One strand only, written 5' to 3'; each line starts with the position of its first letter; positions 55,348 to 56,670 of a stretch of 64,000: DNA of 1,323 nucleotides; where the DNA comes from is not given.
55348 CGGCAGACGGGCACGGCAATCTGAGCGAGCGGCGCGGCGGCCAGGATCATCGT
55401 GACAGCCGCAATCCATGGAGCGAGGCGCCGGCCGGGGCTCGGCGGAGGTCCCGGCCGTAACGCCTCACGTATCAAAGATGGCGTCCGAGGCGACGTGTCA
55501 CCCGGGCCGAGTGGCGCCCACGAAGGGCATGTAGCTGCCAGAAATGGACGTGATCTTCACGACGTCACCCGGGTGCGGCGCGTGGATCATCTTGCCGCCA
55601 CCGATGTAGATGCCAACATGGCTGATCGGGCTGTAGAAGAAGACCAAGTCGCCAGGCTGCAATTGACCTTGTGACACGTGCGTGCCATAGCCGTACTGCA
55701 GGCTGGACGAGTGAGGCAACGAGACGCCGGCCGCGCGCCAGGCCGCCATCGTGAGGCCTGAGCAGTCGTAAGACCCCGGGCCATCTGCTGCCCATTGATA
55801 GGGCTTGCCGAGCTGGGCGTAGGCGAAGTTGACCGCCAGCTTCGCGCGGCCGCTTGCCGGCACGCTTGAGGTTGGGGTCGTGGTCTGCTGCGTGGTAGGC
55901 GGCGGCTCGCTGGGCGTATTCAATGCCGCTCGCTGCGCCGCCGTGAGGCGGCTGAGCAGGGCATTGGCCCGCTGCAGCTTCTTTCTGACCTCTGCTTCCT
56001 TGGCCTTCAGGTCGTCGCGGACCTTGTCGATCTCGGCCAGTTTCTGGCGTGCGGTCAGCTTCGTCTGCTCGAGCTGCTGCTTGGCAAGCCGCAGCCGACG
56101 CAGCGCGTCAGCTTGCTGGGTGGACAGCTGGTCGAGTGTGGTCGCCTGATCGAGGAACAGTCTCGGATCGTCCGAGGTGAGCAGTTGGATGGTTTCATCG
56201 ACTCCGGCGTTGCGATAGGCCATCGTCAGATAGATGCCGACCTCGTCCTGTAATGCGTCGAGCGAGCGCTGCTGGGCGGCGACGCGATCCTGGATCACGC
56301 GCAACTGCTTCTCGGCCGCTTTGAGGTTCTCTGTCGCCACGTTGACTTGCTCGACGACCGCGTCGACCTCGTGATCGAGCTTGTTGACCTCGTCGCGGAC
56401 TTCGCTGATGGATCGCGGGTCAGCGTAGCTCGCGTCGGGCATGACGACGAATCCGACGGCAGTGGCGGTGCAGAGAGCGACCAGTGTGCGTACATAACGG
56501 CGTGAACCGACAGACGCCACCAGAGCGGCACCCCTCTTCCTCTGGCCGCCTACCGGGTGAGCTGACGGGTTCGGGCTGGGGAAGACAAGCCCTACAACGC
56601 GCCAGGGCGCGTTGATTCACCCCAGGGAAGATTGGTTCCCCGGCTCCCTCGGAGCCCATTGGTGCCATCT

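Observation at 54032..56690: Two paralogous coiled-coil NlpC/P60 endopeptidase genes, each preceded by its own ydaO (c-di-AMP) riboswitch abutting the ribosome-binding site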

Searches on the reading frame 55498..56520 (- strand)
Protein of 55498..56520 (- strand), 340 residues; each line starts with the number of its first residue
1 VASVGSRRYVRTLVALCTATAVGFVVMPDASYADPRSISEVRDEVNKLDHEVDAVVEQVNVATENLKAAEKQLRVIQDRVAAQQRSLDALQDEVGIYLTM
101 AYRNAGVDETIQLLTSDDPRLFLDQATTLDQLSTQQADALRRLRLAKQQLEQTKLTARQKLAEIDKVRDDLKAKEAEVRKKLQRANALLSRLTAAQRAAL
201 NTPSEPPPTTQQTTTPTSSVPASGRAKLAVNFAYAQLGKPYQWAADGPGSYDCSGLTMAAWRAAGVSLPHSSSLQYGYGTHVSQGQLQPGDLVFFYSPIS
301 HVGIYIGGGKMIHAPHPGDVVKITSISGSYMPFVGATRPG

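Call 4: search_protein_families(library=pfam, proteins=[window:55498-56520:-], max_evalue=0.01)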
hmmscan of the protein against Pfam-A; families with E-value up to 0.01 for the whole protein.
window:55498-56520:- (340 aa): 2 families
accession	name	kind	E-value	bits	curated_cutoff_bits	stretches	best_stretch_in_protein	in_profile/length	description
PF00877.26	NLPC_P60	-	6.4e-26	90.8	23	1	238-331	1-96/105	NlpC/P60 family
PF05531.17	NPV_P10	-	0.0029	18.5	29.8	1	40-94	8-58/75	Nucleopolyhedrovirus P10 protein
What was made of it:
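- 55498..56520 (-): Gene B: a 340-aa secreted RipC-like peptidoglycan endopeptidase with a signal peptide, coiled-coil hairpin, Pro/Thr linker and NlpC/P60 domain. GTG start at 56520. PF00877 at E 6e-26 (call 4).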

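Call 11: find_related_loci(query=A2, collection=genome_contigs, flank=6000)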
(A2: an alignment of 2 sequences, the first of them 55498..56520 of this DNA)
Query A2 (340 aa) in genome_contigs; peptide patterns used: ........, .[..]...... (x = any residue, [..] = any of these).
600 stretches matched a pattern (row limit reached: there are more); 565 encode a relative of the query (tblastn E <= 1e-3); the best 80 are kept; 80 distinct loci.
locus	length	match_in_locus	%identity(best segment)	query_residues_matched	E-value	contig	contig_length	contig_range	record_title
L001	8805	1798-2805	43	7-340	4e-84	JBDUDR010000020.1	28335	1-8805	MAG: Nocardioidaceae bacterium isolate cluster4_bin.75 NODE_2388_length_28335_cov_8.331577, whole genome shotgun sequenc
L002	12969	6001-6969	40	25-339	4e-71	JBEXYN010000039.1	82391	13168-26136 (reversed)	Streptomyces sp. NPDC005722 NPDC005722_291_B4.ctg-0039, whole genome shotgun sequence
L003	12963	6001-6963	40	11-333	2e-70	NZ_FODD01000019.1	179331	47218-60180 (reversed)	Actinacidiphila rubida strain CGMCC 4.2026, whole genome shotgun sequence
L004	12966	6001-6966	44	15-339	1e-69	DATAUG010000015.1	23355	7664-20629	MAG TPA_asm: Sporichthyaceae bacterium isolate SMAG_U5566 k141_2425741, whole genome shotgun sequence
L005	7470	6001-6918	41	32-338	2e-69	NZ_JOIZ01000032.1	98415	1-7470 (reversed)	Streptomyces sp. NRRL S-37 contig32.1, whole genome shotgun sequence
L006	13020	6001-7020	40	10-339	1e-68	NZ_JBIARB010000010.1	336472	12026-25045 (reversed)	Streptomyces sp. NPDC002574 NPDC002574_298_G6.ctg-0010, whole genome shotgun sequence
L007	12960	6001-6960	40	32-338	6e-68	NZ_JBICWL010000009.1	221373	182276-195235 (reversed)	Streptomyces sp. NPDC048566 NPDC048566_77_H5.ctg-0009, whole genome shotgun sequence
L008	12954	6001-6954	39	31-338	8e-68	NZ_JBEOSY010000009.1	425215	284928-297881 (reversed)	Streptomyces sp. NPDC096057 NPDC096057_221_F2.ctg-0009, whole genome shotgun sequence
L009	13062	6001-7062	40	3-340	9e-67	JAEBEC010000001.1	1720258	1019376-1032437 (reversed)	UNVERIFIED_CONTAM: Kribbella sp. cmx-5-2 cmx-5-2_NODE_1_length_1720258_cov_18.481298, whole genome shotgun sequence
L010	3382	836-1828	37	4-340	7e-66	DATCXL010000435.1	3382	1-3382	MAG TPA_asm: Mycobacteriales bacterium isolate SMAG_U7438 k141_113952, whole genome shotgun sequence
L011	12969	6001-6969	41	14-338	2e-65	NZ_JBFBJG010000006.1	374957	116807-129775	Streptomyces sp. NPDC087512 NPDC087512_129_B5.ctg-0006, whole genome shotgun sequence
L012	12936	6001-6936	42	28-338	3e-65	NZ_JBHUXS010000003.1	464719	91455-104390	Streptomyces sp. NPDC057249 NPDC057249_350_G5.ctg-0003, whole genome shotgun sequence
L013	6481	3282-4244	39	11-339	7e-65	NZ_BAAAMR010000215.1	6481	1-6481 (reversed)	Actinomadura napierensis strain JCM 13850 sequence215, whole genome shotgun sequence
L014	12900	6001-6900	42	37-338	7e-65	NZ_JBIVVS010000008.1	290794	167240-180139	Kitasatospora sp. NPDC091207 NPDC091207_165_D9.ctg-0008, whole genome shotgun sequence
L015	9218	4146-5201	39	2-338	2e-64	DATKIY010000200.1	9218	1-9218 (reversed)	MAG TPA_asm: Actinomycetes bacterium isolate SMAG_U14616 k141_2727845, whole genome shotgun sequence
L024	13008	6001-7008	36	2-339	2e-62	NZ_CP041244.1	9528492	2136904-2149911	Actinomadura sp. WMMA1423 chromosome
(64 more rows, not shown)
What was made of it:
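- Tried and rejected: The best species-representative genome match is 44% identical (call 11).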

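Call 19: find_homologous_proteins(query=window:55498-56520:-, max_evalue=1e-20)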
Query window:55498-56520:- (340 aa): 7653 proteins with E <= 1e-20 among 8000 candidates; the best 120 are listed.
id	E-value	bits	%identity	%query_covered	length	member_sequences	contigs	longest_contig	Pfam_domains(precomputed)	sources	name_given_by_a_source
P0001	6.2e-205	698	94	100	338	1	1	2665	PF00877.26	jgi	-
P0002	1.5e-204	696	94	100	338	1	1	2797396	PF00877.26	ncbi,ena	-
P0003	6.3e-204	694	94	100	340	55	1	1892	PF00877.26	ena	-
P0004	3.9e-195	665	98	92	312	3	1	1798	PF00877.26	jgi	jgi:peptidoglycan DL-endopeptidase CwlO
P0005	4.6e-188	642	93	92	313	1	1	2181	PF00877.26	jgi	jgi:cell wall-associated NlpC family hydrolase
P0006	8.3e-188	641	93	92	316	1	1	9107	PF00877.26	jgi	-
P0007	3.3e-187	639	94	92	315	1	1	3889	PF00877.26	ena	-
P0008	5.5e-181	619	89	92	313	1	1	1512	PF00877.26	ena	-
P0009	4.7e-171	586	85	92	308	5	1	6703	PF00877.26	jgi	jgi:cell wall-associated NlpC family hydrolase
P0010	6.2e-169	579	80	100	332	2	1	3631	PF00877.26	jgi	jgi:cell wall-associated NlpC family hydrolase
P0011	1.7e-168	578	79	100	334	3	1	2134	PF00877.26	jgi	jgi:peptidoglycan DL-endopeptidase CwlO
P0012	1.9e-167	574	95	82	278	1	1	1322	PF00877.26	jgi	jgi:peptidoglycan DL-endopeptidase CwlO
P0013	2.7e-133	462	66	97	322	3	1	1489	PF00877.26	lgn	-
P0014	3.6e-129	449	61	100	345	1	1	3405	PF00877.26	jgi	jgi:peptidoglycan DL-endopeptidase CwlO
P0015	6.1e-128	445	65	100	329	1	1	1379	PF00877.26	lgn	-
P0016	5.6e-118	412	59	92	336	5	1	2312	PF00877.26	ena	-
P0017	4.4e-116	406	65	90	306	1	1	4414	PF00877.26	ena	-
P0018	4.5e-113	396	57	99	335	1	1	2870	PF00877.26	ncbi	-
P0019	2.5e-109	384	56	100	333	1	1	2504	PF00877.26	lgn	-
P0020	6.0e-108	379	57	93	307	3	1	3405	PF00877.26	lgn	-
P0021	1.1e-103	365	66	82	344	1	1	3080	PF00877.26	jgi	jgi:peptidoglycan DL-endopeptidase CwlO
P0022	9.7e-102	359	57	87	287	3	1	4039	PF00877.26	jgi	-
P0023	1.4e-101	358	57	87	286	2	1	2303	PF00877.26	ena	-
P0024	2.4e-98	348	56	87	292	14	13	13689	PF00877.26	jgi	jgi:cell wall-associated NlpC family hydrolase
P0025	7.5e-98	346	56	87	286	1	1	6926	PF00877.26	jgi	jgi:peptidoglycan DL-endopeptidase CwlO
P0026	2.4e-97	344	54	87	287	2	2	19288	PF00877.26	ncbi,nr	ncbi:MAG: NlpC/P60 family protein [Actinomycetes bacterium]|nr:NlpC/P60 family protein [Actinomycete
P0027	1.9e-90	322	50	100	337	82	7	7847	PF00877.26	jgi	jgi:cell wall-associated NlpC family hydrolase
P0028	4.7e-90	320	50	98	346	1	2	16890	PF00877.26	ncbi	-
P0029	2.9e-89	318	49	100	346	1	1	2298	PF00877.26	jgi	jgi:cell wall-associated NlpC family hydrolase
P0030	3.0e-89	318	50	100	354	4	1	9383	PF00877.26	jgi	jgi:cell wall-associated NlpC family hydrolase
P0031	3.7e-89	317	49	100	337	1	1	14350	PF00877.26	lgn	-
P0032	7.4e-89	316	48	99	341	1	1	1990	PF00877.26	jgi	jgi:peptidoglycan DL-endopeptidase CwlO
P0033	5.5e-88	314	49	97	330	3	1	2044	PF00877.26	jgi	jgi:peptidoglycan DL-endopeptidase CwlO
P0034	7.8e-88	313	47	100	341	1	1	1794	PF00877.26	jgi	jgi:peptidoglycan DL-endopeptidase CwlO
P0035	4.5e-87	311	50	96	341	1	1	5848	PF00877.26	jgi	jgi:peptidoglycan DL-endopeptidase CwlO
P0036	8.6e-87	310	47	98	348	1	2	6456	PF00877.26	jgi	jgi:peptidoglycan DL-endopeptidase CwlO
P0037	8.6e-87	310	49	93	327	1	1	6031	PF00877.26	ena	-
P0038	1.7e-86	309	49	99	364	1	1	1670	PF00877.26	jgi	jgi:peptidoglycan DL-endopeptidase CwlO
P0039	2.1e-86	308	48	98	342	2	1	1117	PF00877.26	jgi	jgi:peptidoglycan DL-endopeptidase CwlO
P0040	2.8e-86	308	49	93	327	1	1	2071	PF00877.26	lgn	-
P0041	5.4e-86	307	48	98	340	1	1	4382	PF00877.26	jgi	jgi:cell wall-associated NlpC family hydrolase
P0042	7.4e-86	307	48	97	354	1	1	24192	PF00877.26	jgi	jgi:peptidoglycan DL-endopeptidase CwlO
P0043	2.0e-85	305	48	98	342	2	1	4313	PF00877.26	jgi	-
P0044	7.6e-85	303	47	98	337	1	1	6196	PF00877.26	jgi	jgi:cell wall-associated NlpC family hydrolase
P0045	7.6e-85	303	50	93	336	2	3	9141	PF00877.26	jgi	jgi:cell wall-associated NlpC family hydrolase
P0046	8.1e-85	303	49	93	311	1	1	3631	PF00877.26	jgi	jgi:cell wall-associated NlpC family hydrolase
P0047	1.4e-84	302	47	98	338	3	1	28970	PF00877.26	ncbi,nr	ncbi:MAG TPA: NlpC/P60 family protein [Actinomycetes bacterium]|nr:NlpC/P60 family protein [Actinomy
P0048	2.4e-84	302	47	98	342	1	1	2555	PF00877.26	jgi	-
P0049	2.5e-84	301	49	91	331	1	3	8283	PF00877.26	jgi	jgi:cell wall-associated NlpC family hydrolase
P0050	4.5e-84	301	46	98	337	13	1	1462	PF00877.26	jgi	jgi:cell wall-associated NlpC family hydrolase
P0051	6.0e-84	300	46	98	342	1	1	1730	PF00877.26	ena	-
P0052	6.4e-84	300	47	97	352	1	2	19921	PF00877.26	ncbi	ncbi:MAG: NlpC/P60 family protein [Jiangellaceae bacterium]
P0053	6.7e-84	300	50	89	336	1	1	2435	PF00877.26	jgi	jgi:cell wall-associated NlpC family hydrolase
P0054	2.3e-83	298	48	92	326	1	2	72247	PF00877.26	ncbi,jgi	jgi:cell wall-associated NlpC family hydrolase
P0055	3.1e-83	298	45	95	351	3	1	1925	PF00877.26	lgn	-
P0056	6.9e-83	297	47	96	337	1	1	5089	PF00877.26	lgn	-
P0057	7.9e-83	297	46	98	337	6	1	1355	PF00877.26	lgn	-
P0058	8.0e-83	297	47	96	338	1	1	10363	PF00877.26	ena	-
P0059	2.0e-82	295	47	96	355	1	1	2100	PF00877.26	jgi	jgi:cell wall-associated NlpC family hydrolase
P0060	5.5e-82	294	48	97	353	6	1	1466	PF00877.26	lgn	-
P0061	2.2e-81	292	47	96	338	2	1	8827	PF00877.26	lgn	-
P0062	2.5e-81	292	49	94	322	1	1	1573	PF00877.26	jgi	jgi:cell wall-associated NlpC family hydrolase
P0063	3.3e-81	291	46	98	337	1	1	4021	PF00877.26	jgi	jgi:peptidoglycan DL-endopeptidase CwlO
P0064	4.3e-81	291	46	96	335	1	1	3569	PF00877.26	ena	-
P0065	7.7e-81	290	46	100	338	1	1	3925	PF00877.26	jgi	jgi:peptidoglycan DL-endopeptidase CwlO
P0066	1.2e-80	289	46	99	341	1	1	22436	PF00877.26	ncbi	ncbi:MAG: NlpC/P60 family protein [Actinomycetes bacterium]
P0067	1.5e-80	289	47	97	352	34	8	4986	PF00877.26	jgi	jgi:cell wall-associated NlpC family hydrolase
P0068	2.1e-80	289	47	95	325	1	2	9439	PF00877.26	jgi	jgi:cell wall-associated NlpC family hydrolase/outer membrane murein-binding lipoprotein Lpp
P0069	5.8e-80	287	46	98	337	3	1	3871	PF00877.26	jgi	jgi:cell wall-associated NlpC family hydrolase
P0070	6.0e-80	287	47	97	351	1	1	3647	PF00877.26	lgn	-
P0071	7.0e-80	287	47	93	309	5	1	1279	PF00877.26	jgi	jgi:cell wall-associated NlpC family hydrolase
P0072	7.0e-80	287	48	99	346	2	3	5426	PF00877.26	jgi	jgi:cell wall-associated NlpC family hydrolase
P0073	8.7e-80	287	47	96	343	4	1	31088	PF00877.26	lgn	-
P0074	2.2e-79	285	44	100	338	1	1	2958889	PF00877.26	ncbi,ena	-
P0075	3.3e-79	285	46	93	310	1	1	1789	PF00877.26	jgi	-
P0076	4.7e-79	284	47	99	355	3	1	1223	PF00877.26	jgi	jgi:peptidoglycan DL-endopeptidase CwlO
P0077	8.5e-79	283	45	100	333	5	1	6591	PF00877.26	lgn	-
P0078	8.7e-79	283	45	98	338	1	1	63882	PF00877.26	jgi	jgi:cell wall-associated NlpC family hydrolase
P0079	1.1e-78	283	41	99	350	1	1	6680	PF00877.26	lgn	-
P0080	1.3e-78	283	49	94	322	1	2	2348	PF00877.26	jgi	jgi:cell wall-associated NlpC family hydrolase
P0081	1.6e-78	282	46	99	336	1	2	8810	PF00877.26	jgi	-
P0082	1.6e-78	282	45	98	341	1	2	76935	PF00877.26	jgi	jgi:cell wall-associated NlpC family hydrolase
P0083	2.1e-78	282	45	99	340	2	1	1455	PF00877.26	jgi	-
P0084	2.6e-78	282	45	91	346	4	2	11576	PF00877.26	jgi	jgi:cell wall-associated NlpC family hydrolase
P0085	3.0e-78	282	46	96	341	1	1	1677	PF00877.26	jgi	jgi:cell wall-associated NlpC family hydrolase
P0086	3.1e-78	282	46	92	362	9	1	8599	PF00877.26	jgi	jgi:cell wall-associated NlpC family hydrolase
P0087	3.3e-78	281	47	99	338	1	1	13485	PF00877.26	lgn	-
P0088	3.4e-78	281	46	97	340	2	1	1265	PF00877.26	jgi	jgi:cell wall-associated NlpC family hydrolase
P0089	4.4e-78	281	47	92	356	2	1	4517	PF00877.26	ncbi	ncbi:MAG TPA: NlpC/P60 family protein [Actinomycetes bacterium]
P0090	4.5e-78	281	44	97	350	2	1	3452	PF00877.26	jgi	jgi:peptidoglycan DL-endopeptidase CwlO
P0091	4.6e-78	281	43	99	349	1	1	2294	PF00877.26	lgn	-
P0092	7.4e-78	280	46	97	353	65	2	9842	PF00877.26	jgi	jgi:peptidoglycan DL-endopeptidase CwlO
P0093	1.8e-77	279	43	98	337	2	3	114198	PF00877.26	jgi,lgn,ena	jgi:cell wall-associated NlpC family hydrolase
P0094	1.9e-77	279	45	97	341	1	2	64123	PF00877.26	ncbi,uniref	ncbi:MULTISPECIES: C40 family peptidase [Streptomyces]|uniref:C40 family peptidase n=1 Tax=Streptomy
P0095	2.0e-77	279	48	91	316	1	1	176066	PF00877.26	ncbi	ncbi:MAG: NlpC/P60 family protein [Actinomycetes bacterium]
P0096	2.1e-77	279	44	97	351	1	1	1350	PF00877.26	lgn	-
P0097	2.2e-77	279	42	99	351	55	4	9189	PF00877.26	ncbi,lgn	ncbi:MAG: NlpC/P60 family protein [Jiangellaceae bacterium]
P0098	2.8e-77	278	43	99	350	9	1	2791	PF00877.26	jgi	jgi:cell wall-associated NlpC family hydrolase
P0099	2.9e-77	278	46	95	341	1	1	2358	PF00877.26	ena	-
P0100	2.9e-77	278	43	94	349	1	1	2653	PF00877.26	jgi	-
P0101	2.9e-77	278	45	99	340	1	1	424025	PF00877.26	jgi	jgi:cell wall-associated NlpC family hydrolase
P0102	3.5e-77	278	45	96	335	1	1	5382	PF00877.26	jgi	jgi:cell wall-associated NlpC family hydrolase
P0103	3.6e-77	278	46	95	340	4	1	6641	PF00877.26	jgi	-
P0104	4.1e-77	278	45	98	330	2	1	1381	PF00877.26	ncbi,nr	ncbi:MAG: NlpC/P60 family protein, partial [Sporichthyaceae bacterium]|nr:NlpC/P60 family protein [S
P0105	4.5e-77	278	44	98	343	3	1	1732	PF00877.26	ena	-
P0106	5.5e-77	277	43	98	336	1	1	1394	PF00877.26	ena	-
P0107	6.8e-77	277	42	100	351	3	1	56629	PF00877.26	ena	-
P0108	9.1e-77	277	44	97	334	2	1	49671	PF00877.26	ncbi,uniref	ncbi:C40 family peptidase [Sporichthya brevicatena]|uniref:C40 family peptidase n=1 Tax=Sporichthya 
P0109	1.0e-76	276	44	100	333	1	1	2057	PF00877.26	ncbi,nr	ncbi:MAG TPA: NlpC/P60 family protein [Sporichthya sp.]|nr:NlpC/P60 family protein [Sporichthya sp.]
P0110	1.2e-76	276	45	98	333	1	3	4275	PF00877.26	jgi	-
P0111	1.4e-76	276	44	100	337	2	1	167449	PF00877.26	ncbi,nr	ncbi:MAG: peptidoglycan DL-endopeptidase CwlO [Frankiales bacterium]|nr:peptidoglycan DL-endopeptida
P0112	1.7e-76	276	43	100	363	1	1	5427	PF00877.26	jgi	jgi:peptidoglycan DL-endopeptidase CwlO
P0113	1.8e-76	276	43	97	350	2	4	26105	PF00877.26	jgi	jgi:peptidoglycan DL-endopeptidase CwlO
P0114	1.8e-76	276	42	98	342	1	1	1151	PF00877.26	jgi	-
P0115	2.0e-76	276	42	98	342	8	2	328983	PF00877.26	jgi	jgi:cell wall-associated NlpC family hydrolase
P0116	2.0e-76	276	45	100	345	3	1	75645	PF00877.26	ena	-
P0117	2.8e-76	275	44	99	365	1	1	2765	PF00877.26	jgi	jgi:cell wall-associated NlpC family hydrolase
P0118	3.0e-76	275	43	100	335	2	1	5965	PF00877.26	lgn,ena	-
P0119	4.9e-76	274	42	98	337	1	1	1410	PF00877.26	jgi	-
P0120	5.7e-76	274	44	91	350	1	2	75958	PF00877.26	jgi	jgi:peptidoglycan DL-endopeptidase CwlO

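Call 34: find_encoding_contigs(protein=P0002, flank=6000, max_places=4)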
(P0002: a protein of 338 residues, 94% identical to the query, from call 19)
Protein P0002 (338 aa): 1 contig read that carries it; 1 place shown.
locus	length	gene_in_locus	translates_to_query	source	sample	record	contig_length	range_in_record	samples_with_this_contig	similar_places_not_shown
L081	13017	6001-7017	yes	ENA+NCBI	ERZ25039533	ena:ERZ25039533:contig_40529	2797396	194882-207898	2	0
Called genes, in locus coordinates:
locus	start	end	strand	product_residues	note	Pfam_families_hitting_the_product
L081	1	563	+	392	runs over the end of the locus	PF02885:Glycos_trans_3N, PF00591:Glycos_transf_3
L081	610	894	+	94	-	PF01037:AsnC_trans_reg, PF22482:AsnC_trans_reg_3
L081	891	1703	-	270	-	PF01694:Rhomboid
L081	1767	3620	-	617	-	PF00929:RNase_T, PF16473:Rv2179c-like (faint), PF01541:GIY-YIG (weak), PF27096:UvrC_M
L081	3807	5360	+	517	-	PF05991:NYN_YacP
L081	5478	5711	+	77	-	-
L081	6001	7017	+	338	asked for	PF00877:NLPC_P60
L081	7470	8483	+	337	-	PF00877:NLPC_P60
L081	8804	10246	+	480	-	-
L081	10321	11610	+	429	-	PF16491:Peptidase_M48_N, PF01435:Peptidase_M48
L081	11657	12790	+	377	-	PF13439:Glyco_transf_4, PF00534:Glycos_transf_1, PF13692:Glyco_trans_1_4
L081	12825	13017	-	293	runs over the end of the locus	PF08240:ADH_N, PF00107:ADH_zinc_N (weak)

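Call 35: search_solved_structures(query=window:55498-56520:-, max_evalue=0.001)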
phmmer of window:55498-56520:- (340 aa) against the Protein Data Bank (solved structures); distinct sequences matched with E-value up to 0.001: 39.
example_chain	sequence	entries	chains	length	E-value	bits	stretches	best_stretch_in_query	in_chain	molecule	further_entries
8v3w_H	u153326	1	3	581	2.4e-31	112.6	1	222-328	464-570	Hub-Hydrolase (CD1368)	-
7cfl_A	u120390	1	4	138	5.8e-25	91.7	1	228-331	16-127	Putative cell wall hydrolase phosphatase-associated protein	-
8idc_E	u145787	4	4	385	2.1e-23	86.6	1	212-329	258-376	NlpC/P60 family protein | Probable endopeptidase MT2245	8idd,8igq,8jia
8er5_A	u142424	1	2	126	3.5e-21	79.3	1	222-327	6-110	NlpC/P60 domain-containing protein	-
6b8c_A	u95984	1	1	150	2.8e-18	69.7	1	208-327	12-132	NLP/P60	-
8auc_A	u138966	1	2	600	3.7e-18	69.3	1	250-330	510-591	Cell wall-associated hydrolases (Invasion-associated proteins)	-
8aud_A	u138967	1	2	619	6.5e-18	68.5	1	250-330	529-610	Cell wall-associated hydrolases (Invasion-associated proteins)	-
4q4t_A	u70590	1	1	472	2.5e-16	63.3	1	233-329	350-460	Peptidoglycan endopeptidase RipA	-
9ubf_A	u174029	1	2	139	4.9e-16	62.3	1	227-332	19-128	Cell wall hydrolase Tn916-like,CTn7-Orf16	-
4q4n_A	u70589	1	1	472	1e-15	61.3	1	233-329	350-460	Peptidoglycan endopeptidase RipA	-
4q4g_X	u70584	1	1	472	2.4e-15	60.1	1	233-329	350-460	Peptidoglycan endopeptidase RipA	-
8ev4_A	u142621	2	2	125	9.6e-15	58.1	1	222-327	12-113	Clan CA, family C40, NlpC/P60 superfamily cysteine peptidase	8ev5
3h41_A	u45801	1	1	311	1e-14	58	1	228-327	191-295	NLP/P60 family protein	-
4hpe_A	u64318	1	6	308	1.5e-14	57.5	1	225-331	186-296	Putative cell wall hydrolase Tn916-like,CTn1-Orf17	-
2xiv_A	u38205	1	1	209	1.1e-13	54.6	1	231-329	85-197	HYPOTHETICAL INVASION PROTEIN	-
6biq_A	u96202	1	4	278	2.3e-13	53.6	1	224-328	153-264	Clan CA, family C40, NlpC/P60 superfamily cysteine peptidase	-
2hbw_A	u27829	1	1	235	1.4e-12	51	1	236-315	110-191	NLP/P60 protein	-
6bim_A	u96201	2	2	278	1.5e-10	44.3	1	225-324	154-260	Clan CA, family C40, NlpC/P60 superfamily cysteine peptidase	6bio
4fdy_A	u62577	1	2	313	1.5e-10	44.3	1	228-322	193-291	Similar to lipoprotein, NLP/P60 family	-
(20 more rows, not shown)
